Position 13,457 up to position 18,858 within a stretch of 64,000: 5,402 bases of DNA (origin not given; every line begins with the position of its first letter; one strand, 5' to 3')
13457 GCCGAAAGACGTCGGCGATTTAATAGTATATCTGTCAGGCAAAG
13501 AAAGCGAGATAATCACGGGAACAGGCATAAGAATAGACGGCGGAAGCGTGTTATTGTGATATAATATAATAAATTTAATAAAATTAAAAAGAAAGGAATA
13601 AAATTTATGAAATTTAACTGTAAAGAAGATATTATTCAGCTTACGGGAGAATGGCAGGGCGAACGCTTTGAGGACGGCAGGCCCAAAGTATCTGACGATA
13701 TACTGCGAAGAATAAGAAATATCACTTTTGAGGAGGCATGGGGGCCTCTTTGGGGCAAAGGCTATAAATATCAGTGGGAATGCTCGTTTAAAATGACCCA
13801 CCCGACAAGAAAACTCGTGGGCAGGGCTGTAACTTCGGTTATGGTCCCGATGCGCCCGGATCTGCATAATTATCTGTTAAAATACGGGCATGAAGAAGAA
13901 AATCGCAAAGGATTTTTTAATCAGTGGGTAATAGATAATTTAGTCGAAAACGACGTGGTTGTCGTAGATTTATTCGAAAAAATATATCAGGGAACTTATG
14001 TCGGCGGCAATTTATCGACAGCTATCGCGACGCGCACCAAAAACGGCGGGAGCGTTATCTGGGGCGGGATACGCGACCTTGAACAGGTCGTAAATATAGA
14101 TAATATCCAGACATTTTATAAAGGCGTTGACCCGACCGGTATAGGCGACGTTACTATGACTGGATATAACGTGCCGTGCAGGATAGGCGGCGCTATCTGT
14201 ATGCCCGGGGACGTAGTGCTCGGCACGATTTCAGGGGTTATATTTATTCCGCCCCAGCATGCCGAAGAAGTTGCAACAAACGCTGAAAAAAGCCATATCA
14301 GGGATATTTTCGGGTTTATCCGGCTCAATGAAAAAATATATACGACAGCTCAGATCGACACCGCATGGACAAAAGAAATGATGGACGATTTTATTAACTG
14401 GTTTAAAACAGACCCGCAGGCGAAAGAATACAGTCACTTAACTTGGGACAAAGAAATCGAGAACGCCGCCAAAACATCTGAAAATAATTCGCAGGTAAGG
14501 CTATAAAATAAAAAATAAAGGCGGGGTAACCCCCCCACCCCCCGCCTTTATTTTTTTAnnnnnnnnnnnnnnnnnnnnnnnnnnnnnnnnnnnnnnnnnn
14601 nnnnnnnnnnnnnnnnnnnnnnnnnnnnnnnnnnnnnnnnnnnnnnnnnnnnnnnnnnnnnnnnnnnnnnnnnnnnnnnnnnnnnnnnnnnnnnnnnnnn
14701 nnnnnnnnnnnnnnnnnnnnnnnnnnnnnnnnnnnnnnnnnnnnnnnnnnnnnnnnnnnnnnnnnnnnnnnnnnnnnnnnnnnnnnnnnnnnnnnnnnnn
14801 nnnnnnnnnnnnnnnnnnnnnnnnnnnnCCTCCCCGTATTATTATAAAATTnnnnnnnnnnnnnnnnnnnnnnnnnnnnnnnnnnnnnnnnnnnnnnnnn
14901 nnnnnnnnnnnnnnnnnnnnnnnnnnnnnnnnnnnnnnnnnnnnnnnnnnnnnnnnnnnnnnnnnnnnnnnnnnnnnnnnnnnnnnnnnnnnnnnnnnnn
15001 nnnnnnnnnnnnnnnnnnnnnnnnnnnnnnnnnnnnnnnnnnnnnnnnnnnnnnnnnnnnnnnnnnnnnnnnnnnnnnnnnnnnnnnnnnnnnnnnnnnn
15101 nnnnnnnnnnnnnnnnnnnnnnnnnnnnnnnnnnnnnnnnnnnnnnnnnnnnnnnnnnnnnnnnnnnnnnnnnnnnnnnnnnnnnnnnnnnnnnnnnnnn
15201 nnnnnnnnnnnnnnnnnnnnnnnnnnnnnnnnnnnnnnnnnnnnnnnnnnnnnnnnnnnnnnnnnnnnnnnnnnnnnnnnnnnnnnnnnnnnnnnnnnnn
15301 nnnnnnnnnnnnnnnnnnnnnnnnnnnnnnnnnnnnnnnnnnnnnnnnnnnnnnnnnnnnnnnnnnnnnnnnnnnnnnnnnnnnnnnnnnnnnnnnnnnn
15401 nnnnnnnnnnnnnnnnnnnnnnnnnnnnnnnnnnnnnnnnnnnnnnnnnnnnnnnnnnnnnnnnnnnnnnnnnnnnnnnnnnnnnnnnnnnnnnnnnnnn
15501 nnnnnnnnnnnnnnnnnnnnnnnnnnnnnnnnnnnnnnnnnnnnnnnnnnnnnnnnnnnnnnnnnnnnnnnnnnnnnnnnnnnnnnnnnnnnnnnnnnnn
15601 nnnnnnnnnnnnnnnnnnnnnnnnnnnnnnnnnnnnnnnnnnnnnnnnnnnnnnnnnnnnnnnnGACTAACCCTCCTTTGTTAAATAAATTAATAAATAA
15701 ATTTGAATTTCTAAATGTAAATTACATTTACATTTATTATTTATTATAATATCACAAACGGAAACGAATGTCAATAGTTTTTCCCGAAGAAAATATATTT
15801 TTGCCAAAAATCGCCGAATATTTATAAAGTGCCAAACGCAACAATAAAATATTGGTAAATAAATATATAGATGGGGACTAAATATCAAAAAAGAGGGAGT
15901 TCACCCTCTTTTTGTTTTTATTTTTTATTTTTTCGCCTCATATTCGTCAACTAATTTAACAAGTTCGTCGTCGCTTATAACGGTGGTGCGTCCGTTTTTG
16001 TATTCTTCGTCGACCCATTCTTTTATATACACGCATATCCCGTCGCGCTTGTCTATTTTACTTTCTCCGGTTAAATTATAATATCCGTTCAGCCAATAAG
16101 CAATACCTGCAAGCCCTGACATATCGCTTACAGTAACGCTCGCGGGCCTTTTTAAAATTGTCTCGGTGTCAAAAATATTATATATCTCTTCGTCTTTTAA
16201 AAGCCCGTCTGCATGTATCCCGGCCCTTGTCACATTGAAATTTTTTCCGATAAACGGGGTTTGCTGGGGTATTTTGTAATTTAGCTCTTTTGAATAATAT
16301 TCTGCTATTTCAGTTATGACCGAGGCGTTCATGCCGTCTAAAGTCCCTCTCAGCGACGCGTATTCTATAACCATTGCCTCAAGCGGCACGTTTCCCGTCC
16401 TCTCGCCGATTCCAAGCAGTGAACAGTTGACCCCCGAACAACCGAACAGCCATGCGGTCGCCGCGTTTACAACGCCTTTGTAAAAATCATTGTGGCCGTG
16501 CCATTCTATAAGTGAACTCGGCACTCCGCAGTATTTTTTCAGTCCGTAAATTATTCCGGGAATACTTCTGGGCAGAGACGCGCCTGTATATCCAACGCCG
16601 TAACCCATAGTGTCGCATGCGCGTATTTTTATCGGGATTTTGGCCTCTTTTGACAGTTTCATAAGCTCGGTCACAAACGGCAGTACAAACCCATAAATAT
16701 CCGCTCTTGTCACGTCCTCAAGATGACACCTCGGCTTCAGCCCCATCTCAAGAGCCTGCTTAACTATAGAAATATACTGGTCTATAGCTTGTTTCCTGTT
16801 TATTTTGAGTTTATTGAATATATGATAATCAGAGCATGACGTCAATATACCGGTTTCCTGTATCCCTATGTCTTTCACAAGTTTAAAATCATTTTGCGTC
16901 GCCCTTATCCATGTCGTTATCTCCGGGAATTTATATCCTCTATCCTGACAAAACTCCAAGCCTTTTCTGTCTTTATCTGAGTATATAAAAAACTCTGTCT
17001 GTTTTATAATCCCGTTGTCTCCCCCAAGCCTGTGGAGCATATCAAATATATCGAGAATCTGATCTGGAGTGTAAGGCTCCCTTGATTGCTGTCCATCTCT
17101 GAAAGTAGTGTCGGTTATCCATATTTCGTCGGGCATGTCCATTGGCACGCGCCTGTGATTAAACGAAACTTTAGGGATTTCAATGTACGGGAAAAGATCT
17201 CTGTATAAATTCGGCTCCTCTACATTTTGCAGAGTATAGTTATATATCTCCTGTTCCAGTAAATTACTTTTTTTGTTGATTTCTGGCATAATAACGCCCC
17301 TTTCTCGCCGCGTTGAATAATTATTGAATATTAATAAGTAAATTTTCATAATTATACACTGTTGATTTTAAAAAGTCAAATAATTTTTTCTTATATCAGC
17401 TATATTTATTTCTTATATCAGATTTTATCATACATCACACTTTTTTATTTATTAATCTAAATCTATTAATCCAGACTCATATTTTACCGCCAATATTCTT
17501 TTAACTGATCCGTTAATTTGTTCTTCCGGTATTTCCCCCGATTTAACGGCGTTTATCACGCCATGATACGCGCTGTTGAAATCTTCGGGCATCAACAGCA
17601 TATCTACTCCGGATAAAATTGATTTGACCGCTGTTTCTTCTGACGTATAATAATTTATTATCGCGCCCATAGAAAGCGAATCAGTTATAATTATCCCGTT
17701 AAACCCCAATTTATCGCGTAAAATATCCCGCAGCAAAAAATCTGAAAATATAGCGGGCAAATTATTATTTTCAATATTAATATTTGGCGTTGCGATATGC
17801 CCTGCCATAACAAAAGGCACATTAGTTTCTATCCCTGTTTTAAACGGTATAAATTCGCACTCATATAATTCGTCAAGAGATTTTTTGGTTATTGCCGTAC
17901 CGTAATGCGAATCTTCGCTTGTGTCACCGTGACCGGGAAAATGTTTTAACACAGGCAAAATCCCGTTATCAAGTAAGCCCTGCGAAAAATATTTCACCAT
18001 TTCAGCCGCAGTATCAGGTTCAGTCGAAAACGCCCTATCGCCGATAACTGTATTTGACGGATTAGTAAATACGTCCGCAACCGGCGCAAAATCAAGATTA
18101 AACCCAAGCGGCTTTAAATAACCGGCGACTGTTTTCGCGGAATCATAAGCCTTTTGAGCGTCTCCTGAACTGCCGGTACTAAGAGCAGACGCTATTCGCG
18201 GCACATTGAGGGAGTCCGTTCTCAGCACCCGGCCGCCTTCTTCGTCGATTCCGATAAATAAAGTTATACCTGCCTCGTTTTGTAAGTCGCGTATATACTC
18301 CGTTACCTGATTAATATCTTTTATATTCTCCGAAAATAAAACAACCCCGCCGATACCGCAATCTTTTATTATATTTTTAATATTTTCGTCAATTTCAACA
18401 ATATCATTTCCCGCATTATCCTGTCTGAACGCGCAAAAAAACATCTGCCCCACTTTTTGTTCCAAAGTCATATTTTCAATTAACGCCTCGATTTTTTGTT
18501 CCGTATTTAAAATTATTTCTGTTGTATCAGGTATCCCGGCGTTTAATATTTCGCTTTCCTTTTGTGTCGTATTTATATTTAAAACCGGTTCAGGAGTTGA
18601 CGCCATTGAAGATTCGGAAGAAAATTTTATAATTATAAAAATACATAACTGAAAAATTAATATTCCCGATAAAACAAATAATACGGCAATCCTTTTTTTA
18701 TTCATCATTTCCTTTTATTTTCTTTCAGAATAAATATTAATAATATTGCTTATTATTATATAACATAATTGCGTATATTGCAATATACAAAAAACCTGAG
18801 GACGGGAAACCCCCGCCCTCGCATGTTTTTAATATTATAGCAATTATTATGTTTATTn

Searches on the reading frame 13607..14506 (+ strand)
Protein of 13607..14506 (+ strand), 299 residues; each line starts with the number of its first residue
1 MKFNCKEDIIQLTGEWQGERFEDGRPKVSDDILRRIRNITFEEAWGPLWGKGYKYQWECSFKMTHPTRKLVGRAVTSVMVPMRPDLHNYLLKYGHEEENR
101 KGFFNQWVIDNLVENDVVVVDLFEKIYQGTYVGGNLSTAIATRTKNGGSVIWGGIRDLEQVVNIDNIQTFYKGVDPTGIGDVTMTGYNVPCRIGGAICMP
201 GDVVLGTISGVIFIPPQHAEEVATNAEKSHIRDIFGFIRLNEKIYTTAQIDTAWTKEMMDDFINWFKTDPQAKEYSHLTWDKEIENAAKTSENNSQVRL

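Call 54: search_protein_families(library=pfam, proteins=[window:13607-14506:+], max_evalue=0.00001)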
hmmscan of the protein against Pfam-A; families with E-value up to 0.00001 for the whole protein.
window:13607-14506:+ (299 aa): 1 family
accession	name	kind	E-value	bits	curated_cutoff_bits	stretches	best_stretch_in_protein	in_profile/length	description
PF03737.21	RraA-like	-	1.7e-14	54.8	24.5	1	58-212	18-151/152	Aldolase/RraA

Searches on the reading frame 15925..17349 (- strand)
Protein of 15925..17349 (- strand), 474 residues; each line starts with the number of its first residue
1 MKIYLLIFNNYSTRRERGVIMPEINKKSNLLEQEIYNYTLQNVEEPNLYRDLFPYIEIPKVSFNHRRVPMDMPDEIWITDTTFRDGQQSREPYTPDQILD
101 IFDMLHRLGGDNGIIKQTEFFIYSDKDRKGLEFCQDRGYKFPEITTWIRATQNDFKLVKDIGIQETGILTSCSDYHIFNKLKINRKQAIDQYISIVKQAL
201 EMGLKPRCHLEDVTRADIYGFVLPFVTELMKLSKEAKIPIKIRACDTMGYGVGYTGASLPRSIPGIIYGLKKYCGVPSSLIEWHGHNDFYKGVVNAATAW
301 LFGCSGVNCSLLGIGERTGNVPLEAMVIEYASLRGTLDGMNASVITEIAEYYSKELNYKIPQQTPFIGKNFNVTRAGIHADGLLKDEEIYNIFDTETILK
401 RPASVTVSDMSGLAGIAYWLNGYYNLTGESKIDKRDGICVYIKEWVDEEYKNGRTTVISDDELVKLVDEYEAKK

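Call 54: search_protein_families(library=pfam, proteins=[window:15925-17349:-], max_evalue=0.00001)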
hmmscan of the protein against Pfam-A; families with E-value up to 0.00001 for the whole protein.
window:15925-17349:- (474 aa): 1 family
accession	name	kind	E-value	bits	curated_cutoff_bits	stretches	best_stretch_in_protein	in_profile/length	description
PF00682.25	HMGL-like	-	4.4e-33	115.2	29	1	77-349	3-257/260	HMGL-like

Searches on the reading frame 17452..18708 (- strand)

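Call 54: search_protein_families(library=pfam, proteins=[window:17452-18708:-], max_evalue=0.00001)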
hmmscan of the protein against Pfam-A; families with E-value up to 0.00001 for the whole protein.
window:17452-18708:- (418 aa): 1 family
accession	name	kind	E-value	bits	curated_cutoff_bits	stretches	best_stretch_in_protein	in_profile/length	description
PF00933.27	Glyco_hydro_3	-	1.5e-77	261.6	27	1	81-407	1-315/316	Glycosyl hydrolase family 3 N terminal domain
